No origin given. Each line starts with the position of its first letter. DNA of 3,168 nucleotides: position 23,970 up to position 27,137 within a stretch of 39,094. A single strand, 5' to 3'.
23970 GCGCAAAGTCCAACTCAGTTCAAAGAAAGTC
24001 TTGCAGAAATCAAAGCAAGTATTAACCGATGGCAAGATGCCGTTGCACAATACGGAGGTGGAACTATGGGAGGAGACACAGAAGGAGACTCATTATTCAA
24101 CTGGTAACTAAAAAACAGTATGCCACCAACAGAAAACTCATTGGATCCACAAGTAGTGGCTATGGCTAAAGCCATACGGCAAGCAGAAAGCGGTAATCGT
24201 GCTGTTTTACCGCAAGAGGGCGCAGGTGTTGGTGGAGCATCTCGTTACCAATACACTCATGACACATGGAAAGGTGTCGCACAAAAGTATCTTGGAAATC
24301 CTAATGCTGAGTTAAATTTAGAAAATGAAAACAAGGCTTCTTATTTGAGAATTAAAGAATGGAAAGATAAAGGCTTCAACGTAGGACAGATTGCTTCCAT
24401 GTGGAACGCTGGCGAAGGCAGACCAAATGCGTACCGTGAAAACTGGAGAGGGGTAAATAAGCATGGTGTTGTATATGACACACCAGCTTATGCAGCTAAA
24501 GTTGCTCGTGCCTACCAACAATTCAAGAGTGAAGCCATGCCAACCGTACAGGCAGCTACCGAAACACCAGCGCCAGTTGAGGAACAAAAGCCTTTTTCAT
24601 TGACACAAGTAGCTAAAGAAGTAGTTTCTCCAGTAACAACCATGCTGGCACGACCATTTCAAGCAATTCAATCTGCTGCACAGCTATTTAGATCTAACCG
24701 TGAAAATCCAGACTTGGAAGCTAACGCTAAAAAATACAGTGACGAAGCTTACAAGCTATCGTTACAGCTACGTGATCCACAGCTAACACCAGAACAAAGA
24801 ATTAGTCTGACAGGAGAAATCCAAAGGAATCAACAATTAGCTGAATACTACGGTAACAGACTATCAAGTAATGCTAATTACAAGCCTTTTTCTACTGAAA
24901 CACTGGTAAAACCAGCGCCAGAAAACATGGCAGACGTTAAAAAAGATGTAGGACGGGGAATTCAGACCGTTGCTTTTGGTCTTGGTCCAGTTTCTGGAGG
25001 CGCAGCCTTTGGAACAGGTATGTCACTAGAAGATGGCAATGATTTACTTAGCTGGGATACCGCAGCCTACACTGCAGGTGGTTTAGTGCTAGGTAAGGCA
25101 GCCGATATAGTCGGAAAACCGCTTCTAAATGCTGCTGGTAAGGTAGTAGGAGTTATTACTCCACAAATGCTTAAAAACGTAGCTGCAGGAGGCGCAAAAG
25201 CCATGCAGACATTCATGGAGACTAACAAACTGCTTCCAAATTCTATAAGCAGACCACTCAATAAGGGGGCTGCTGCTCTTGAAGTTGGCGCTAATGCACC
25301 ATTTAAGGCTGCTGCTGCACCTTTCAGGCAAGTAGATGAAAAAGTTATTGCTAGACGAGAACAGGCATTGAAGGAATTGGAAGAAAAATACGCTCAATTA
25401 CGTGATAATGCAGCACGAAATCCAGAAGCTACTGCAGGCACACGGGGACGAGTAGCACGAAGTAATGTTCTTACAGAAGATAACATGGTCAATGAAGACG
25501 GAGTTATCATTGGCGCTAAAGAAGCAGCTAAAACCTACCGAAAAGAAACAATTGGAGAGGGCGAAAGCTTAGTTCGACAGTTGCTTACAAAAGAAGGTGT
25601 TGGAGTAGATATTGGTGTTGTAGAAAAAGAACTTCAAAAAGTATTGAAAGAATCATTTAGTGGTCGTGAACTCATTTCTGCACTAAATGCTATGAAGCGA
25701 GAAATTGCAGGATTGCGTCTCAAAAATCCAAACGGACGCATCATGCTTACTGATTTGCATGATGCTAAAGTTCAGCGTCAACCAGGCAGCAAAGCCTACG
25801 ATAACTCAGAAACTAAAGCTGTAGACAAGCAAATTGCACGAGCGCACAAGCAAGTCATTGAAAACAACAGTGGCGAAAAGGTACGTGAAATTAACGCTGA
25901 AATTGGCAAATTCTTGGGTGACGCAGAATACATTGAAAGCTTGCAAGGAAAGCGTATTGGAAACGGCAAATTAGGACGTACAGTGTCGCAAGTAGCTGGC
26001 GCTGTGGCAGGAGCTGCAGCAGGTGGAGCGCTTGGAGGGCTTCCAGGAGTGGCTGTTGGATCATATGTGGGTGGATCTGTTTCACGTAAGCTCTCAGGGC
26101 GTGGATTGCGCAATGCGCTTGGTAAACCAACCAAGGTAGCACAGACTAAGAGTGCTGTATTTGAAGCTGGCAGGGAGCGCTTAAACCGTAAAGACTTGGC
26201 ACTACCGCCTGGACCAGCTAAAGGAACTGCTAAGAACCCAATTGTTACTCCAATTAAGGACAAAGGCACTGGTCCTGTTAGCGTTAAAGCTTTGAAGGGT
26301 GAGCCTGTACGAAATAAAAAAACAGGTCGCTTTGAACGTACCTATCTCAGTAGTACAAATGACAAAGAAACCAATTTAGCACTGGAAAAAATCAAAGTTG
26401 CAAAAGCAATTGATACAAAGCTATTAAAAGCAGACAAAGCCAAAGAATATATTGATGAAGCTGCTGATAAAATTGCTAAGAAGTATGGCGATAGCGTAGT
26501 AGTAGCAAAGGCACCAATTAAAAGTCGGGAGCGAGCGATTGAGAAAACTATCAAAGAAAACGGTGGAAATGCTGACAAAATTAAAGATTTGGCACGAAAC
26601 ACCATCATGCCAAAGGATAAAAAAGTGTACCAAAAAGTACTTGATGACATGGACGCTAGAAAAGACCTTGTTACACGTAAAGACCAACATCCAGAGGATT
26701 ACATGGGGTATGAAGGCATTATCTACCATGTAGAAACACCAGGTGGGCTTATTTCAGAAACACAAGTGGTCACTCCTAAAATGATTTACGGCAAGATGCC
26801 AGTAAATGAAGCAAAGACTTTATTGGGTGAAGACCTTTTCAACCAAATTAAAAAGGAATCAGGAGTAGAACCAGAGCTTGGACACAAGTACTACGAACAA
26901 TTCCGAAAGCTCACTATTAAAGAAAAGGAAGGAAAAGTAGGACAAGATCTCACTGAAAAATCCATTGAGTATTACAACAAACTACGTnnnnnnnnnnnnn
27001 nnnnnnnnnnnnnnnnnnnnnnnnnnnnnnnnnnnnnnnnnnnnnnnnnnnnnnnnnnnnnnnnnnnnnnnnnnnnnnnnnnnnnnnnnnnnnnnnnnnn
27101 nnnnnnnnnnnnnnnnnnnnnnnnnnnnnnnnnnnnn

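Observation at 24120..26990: Virion transglycosylase protein carries a C-terminal RelA/SpoT-type synthetase (toxSAS-like) domain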

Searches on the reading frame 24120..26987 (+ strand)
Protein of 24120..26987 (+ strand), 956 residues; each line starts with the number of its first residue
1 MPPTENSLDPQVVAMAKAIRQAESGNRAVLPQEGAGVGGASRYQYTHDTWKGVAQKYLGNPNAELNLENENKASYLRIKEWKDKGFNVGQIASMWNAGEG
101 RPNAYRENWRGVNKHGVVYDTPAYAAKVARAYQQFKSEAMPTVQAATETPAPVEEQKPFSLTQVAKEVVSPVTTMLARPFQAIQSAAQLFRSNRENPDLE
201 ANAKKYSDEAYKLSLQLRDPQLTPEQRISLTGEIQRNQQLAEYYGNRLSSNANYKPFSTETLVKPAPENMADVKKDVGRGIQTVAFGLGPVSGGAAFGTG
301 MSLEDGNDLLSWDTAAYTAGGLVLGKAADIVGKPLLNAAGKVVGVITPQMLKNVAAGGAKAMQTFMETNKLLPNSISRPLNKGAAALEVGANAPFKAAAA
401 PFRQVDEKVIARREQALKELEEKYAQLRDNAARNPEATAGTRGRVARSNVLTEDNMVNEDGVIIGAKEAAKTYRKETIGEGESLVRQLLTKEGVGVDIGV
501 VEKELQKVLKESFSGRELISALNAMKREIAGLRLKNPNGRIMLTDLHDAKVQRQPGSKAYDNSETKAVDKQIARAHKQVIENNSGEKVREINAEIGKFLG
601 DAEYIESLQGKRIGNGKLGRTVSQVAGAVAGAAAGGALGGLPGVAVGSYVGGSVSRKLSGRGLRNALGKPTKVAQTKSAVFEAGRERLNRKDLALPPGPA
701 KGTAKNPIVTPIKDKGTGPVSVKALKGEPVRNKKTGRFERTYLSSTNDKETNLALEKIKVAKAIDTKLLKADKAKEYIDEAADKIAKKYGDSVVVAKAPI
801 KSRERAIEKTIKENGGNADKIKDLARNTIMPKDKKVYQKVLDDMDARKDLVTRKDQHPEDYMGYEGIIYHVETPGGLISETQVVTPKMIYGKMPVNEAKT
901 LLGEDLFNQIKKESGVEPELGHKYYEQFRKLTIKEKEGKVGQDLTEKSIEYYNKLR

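Call 3: search_protein_families(library=pfam, proteins=[window:24120-26987:+], max_evalue=1)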
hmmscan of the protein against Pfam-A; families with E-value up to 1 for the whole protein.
window:24120-26987:+ (956 aa): 1 family
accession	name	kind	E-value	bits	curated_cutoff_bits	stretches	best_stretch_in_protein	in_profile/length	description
PF15188.11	CCDC-167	-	0.32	11.7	27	1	198-249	8-59/84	Coiled-coil domain-containing protein 167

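Call 4: search_protein_families(library=ncbifam, proteins=[window:24120-26987:+], max_evalue=1)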
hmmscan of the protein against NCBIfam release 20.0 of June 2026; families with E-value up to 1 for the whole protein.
window:24120-26987:+ (956 aa): 3 families
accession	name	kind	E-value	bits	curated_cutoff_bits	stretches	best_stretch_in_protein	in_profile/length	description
NF002848.0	PRK03103.1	subfamily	0.011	14.3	381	1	750-811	342-403/410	DNA polymerase IV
NF053524.1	thylo_ssl2009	equivalog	0.02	15.6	58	0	626-691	9-70/90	ssl2009 family thylakoid membrane protein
TIGR00829.1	FRU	subfamily_domain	0.067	13.5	76.85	1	433-471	27-65/85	fructose PTS transporter subunit IIB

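Call 7: search_protein_families(library=phrogs, proteins=[window:24120-26987:+], max_evalue=0.1)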
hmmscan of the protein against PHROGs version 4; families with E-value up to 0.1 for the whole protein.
window:24120-26987:+ (956 aa): 1 family
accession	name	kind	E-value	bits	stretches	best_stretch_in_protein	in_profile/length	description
phrog_5424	-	other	0.09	12.4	0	731-872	136-273/527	ATPase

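Call 9: search_dna_similar(query=window:24120-26987:+, collection=phages, mode=protein, max_rows=30)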
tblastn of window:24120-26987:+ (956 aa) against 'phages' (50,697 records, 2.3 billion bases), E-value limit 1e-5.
Records with a match: 1; places in all: 1; records where one place covers at least 80% of the query: 0.
Best place of each record, by identity: <60% 1.
By first word of the organism name: Bacteriophage 1.
By host as written in the record: - 1.
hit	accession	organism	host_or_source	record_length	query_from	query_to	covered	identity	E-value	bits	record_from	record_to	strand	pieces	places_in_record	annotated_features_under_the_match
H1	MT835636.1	Bacteriophage sp.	human fecal samples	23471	770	929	17%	33.5%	4e-7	60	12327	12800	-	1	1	record has no annotation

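Call 15: find_homologous_proteins(query=window:24120-26987:+, max_evalue=0.001)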
Query window:24120-26987:+ (956 aa): 290 proteins with E <= 0.001 among 8000 candidates; the best 120 are listed.
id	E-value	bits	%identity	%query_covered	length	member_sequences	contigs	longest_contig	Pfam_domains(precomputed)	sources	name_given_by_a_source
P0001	0.0e+0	2092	100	100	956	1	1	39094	-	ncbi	-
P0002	0.0e+0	1677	80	100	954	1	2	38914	-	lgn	-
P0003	0.0e+0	1635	77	100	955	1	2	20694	-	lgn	-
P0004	0.0e+0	1624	79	100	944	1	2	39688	PF06737.20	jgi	jgi:hypothetical protein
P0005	0.0e+0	1392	69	99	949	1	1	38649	PF06737.20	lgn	-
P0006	0.0e+0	1156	70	81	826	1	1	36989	-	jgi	jgi:hypothetical protein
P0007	0.0e+0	1131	69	81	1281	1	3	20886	PF06737.20,PF02195.27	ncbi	-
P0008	0.0e+0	1064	66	81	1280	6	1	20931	PF06737.20,PF02195.27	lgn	-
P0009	0.0e+0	1034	65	81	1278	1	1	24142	PF06737.20,PF02195.27,PF01464.26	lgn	-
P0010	0.0e+0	1033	63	81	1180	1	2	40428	PF06737.20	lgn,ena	-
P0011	0.0e+0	1032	64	81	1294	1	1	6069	PF06737.20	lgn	-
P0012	0.0e+0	1019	63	82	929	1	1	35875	PF06737.20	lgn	-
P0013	6.9e-298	1009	62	83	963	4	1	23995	PF06737.20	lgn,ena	-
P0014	4.7e-285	967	65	75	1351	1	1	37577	PF06737.20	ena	-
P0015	6.0e-285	966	67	72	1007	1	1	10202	PF06737.20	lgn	-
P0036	3.2e-116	408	36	78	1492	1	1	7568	PF06737.20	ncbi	-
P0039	2.4e-97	346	34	73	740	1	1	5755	-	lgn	-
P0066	3.5e-57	213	47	16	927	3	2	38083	-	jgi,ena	jgi:hypothetical protein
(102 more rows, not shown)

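Call 19: search_protein_families(library=pfam, proteins=[P0007, P0010, P0011, P0012, P0013, P0014, P0015, P0036], max_evalue=0.01)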
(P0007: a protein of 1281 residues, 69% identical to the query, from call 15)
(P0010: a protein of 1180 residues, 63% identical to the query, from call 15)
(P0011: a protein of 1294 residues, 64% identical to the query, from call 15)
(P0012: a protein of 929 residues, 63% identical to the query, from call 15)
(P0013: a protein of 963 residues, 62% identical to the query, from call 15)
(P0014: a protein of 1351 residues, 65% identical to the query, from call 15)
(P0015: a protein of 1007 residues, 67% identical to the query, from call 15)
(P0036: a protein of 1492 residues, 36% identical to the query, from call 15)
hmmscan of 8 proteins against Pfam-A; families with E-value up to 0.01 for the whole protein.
P0007 (1281 aa): 2 families
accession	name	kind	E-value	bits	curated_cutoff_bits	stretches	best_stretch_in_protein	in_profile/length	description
PF06737.19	Transglycosylas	-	3.7e-07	31.1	27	1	14-70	8-63/77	Transglycosylase-like domain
PF02195.25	ParB_N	-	0.0016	18.9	26.3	1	1234-1279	31-77/95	ParB N-terminal domain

P0010 (1180 aa): 4 families
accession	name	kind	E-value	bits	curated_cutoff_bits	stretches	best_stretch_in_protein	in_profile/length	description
PF06737.19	Transglycosylas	-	4e-08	34.2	27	1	14-71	8-64/77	Transglycosylase-like domain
PF06414.18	Zeta_toxin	-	0.0002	21.3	22.3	0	1036-1110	98-170/199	Zeta toxin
PF03193.22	RsgA_GTPase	-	0.0032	17.8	30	0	990-1028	90-129/174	RsgA GTPase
PF09851.14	SHOCT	-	0.0096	16.1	27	0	1159-1175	5-21/28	Short C-terminal domain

P0011 (1294 aa): 2 families
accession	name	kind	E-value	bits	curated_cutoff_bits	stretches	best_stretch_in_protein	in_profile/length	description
PF06737.19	Transglycosylas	-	4.5e-08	34.1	27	1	14-71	8-64/77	Transglycosylase-like domain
PF06414.18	Zeta_toxin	-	0.0051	16.7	22.3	0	1147-1227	95-173/199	Zeta toxin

P0012 (929 aa): 2 families
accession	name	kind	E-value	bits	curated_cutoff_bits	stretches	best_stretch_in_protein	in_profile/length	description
PF06737.19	Transglycosylas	-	1.5e-07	32.4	27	1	14-70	8-63/77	Transglycosylase-like domain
PF05239.21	PRC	-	0.0058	17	21.2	0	318-338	6-26/78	PRC-barrel domain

P0013 (963 aa): 2 families
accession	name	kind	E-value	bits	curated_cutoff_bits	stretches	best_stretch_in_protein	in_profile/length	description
PF06737.19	Transglycosylas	-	1.6e-07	32.3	27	1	14-70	8-63/77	Transglycosylase-like domain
PF01464.25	SLT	-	0.0078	16.2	21.3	0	12-103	16-107/117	Transglycosylase SLT domain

P0014 (1351 aa): 2 families
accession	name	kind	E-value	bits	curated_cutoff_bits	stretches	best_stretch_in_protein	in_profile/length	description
PF06737.19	Transglycosylas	-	8.9e-08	33.1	27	1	12-68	8-63/77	Transglycosylase-like domain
PF01464.25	SLT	-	0.0005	20.1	21.3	1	9-102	15-108/117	Transglycosylase SLT domain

P0015 (1007 aa): 3 families
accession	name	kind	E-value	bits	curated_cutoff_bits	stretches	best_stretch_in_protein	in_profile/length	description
PF06737.19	Transglycosylas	-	1e-05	26.6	27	1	14-71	8-65/77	Transglycosylase-like domain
PF01464.25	SLT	-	0.00025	21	21.3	1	9-101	13-106/117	Transglycosylase SLT domain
PF06414.18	Zeta_toxin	-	0.0049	16.8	22.3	0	856-937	99-177/199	Zeta toxin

P0036 (1492 aa): 2 families
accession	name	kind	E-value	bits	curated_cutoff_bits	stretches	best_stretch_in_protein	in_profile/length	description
PF06737.19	Transglycosylas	-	4.6e-06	27.6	27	1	15-72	8-64/77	Transglycosylase-like domain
PF01464.25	SLT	-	0.0024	17.9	21.3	1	12-104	15-107/117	Transglycosylase SLT domain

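Call 25: find_encoding_contigs(protein=P0007, flank=6000, max_places=2)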
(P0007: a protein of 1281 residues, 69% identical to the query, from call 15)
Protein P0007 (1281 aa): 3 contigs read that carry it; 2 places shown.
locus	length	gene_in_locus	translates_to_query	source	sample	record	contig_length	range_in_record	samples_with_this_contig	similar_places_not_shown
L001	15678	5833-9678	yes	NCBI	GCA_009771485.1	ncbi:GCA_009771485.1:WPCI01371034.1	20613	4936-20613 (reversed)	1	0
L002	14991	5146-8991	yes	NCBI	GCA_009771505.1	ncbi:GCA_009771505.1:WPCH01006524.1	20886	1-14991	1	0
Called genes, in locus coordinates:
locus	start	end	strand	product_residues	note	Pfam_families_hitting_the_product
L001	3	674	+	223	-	?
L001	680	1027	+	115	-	-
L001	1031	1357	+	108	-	-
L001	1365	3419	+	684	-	-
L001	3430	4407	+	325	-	PF24175:SU10_adaptor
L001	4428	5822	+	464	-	-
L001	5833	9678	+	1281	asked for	PF06737:Transglycosylas (weak), PF02195:ParB_N (weak)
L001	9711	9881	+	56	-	-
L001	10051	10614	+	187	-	-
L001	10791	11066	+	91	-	-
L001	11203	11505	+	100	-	-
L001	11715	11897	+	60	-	-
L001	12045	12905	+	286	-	-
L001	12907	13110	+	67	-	-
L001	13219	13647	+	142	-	-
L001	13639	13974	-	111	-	-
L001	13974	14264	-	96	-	-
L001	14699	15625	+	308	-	PF12705:PDDEXK_1 (weak)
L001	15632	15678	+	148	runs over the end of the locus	-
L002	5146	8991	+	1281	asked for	PF06737:Transglycosylas (weak), PF02195:ParB_N (weak)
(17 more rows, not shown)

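Call 26: find_encoding_contigs(protein=P0010, flank=6000, max_places=2)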
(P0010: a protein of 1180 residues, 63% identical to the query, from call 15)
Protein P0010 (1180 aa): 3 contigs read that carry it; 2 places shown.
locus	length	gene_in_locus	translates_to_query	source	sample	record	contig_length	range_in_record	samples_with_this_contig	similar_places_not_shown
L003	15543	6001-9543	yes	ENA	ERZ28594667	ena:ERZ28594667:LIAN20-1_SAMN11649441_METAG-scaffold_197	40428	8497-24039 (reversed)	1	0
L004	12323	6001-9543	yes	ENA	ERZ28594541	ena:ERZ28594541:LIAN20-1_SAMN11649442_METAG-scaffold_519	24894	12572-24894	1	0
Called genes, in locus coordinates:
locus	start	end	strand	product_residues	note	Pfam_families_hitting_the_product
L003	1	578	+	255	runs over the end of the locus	-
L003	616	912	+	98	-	-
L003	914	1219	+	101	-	-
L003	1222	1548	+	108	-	-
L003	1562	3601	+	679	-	-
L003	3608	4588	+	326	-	PF24175:SU10_adaptor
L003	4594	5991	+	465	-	-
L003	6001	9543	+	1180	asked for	PF06737:Transglycosylas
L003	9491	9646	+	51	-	-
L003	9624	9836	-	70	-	-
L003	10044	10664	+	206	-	-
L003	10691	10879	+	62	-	-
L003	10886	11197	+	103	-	-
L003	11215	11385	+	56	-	-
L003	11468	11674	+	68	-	-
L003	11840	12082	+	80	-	-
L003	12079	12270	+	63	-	-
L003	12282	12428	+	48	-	-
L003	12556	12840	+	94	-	-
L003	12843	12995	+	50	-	-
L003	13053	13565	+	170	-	-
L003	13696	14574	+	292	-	-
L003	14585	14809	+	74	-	-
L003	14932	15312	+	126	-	-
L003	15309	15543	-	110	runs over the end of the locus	-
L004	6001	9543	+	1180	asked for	PF06737:Transglycosylas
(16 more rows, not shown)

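Call 27: find_encoding_contigs(protein=P0002, flank=6000, max_places=2)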
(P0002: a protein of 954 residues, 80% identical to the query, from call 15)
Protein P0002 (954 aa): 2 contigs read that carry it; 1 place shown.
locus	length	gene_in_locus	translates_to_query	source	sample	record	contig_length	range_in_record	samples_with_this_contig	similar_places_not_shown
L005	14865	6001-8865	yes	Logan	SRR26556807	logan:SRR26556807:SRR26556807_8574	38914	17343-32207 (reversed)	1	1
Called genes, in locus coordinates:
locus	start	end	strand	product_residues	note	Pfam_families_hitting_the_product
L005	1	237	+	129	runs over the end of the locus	-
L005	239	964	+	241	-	PF13385:Laminin_G_3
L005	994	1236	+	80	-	-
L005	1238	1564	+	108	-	-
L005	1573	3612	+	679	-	-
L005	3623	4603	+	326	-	PF24175:SU10_adaptor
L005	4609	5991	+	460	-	-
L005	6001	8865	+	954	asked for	-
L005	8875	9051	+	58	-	PF24154:Tis1_ImmP (weak)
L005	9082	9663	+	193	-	PF13328:HD_4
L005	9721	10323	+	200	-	-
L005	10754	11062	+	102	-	-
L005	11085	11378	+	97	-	-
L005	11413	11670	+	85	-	-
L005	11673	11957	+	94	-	-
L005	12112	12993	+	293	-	-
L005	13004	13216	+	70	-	-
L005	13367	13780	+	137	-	-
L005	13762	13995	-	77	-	-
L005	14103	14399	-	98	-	-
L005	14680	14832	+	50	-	-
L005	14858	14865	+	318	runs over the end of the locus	PF12705:PDDEXK_1 (weak)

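Call 29: list_cluster_members(proteins=[P0001])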
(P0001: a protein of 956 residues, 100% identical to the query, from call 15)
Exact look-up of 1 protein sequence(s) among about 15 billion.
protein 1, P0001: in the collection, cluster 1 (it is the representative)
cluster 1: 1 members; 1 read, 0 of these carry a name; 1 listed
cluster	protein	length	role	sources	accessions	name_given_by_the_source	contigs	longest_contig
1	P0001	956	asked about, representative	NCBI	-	-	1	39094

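Call 46: find_encoding_contigs(protein=P0001, flank=1000, max_places=1)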
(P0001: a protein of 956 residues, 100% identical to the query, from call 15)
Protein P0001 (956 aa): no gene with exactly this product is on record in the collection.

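Call 47: find_encoding_contigs(protein=P0005, flank=5000, max_places=1)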
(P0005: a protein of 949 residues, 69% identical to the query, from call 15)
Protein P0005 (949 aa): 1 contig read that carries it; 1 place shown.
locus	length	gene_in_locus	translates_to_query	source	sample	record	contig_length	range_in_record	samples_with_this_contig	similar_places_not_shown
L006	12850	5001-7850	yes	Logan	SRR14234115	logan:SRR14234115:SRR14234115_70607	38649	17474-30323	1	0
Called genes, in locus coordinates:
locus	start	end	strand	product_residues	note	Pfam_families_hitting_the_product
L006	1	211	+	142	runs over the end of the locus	-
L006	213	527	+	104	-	-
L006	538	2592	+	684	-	-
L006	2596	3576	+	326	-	PF24175:SU10_adaptor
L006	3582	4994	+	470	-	-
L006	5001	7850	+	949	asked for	PF06737:Transglycosylas (weak)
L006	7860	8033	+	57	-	PF24154:Tis1_ImmP (weak)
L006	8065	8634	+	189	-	PF13328:HD_4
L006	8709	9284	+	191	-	-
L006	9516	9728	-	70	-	-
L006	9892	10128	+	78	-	-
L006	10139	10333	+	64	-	-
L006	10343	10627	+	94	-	-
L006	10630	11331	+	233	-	PF12083:DUF3560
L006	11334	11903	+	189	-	-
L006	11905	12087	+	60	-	-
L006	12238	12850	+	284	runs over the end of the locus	-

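Call 48: find_encoding_contigs(protein=P0039, flank=5000, max_places=1)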
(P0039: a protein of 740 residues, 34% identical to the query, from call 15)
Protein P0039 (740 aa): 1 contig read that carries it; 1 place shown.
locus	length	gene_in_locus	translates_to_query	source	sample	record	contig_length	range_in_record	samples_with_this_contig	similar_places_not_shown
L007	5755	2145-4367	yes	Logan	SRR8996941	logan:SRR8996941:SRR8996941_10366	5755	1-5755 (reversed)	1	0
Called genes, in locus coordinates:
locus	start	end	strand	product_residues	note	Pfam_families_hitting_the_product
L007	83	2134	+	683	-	-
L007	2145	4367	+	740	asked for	-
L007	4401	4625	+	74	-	-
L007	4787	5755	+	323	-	?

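Call 49: find_encoding_contigs(protein=P0066, flank=5000, max_places=1)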
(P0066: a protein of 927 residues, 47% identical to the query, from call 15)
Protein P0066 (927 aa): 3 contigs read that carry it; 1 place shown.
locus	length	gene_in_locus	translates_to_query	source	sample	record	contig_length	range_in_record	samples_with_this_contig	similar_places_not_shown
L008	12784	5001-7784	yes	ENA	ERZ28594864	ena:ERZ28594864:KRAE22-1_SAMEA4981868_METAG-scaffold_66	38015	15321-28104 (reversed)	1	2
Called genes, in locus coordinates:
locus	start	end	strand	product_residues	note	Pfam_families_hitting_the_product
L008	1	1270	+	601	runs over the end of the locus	-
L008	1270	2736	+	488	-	-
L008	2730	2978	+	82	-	-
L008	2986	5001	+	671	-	-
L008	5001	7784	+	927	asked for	-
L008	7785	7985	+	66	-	-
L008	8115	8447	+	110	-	-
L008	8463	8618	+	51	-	-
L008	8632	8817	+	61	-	-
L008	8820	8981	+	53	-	-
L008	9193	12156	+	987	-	-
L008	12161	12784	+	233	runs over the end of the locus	-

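Call 50: search_protein_families(library=pfam, proteins=[L005:8875-9048:+, L006:7860-8030:+, L007:4401-4622:+, L008:7785-7982:+, L001:9711-9878:+, L003:9491-9643:+], max_evalue=10)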
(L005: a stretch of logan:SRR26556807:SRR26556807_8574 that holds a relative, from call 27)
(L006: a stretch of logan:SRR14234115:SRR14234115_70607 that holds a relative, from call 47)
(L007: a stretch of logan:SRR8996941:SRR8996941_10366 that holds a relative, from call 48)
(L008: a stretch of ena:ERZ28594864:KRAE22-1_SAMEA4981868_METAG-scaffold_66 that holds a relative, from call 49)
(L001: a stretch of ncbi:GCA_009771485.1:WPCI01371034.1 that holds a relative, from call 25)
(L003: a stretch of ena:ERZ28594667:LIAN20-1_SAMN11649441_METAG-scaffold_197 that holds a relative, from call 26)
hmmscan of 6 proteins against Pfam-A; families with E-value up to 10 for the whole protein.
L005:8875-9048:+ (58 aa): 2 families
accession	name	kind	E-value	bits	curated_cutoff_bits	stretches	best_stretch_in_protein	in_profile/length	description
PF24154.1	Tis1_ImmP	-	3.6e-06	27.4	27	1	9-57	21-72/74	Tis1 immunity protein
PF07356.17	DUF1481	-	0.054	13.7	25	1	4-53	58-107/186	Protein of unknown function (DUF1481)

L006:7860-8030:+ (57 aa): 1 family
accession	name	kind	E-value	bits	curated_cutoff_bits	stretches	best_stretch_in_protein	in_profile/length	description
PF24154.1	Tis1_ImmP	-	2.2e-06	28.1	27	1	7-56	19-71/74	Tis1 immunity protein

L007:4401-4622:+ (74 aa): 1 family
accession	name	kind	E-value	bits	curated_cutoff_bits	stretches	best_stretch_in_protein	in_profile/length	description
PF24154.1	Tis1_ImmP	-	0.00097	19.6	27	1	40-67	45-72/74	Tis1 immunity protein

L008:7785-7982:+ (66 aa): 1 family
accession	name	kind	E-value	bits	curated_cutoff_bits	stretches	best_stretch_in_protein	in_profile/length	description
PF24154.1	Tis1_ImmP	-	0.0046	17.4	27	1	24-65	30-71/74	Tis1 immunity protein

L001:9711-9878:+ (56 aa): 0 families

L003:9491-9643:+ (51 aa): 0 families
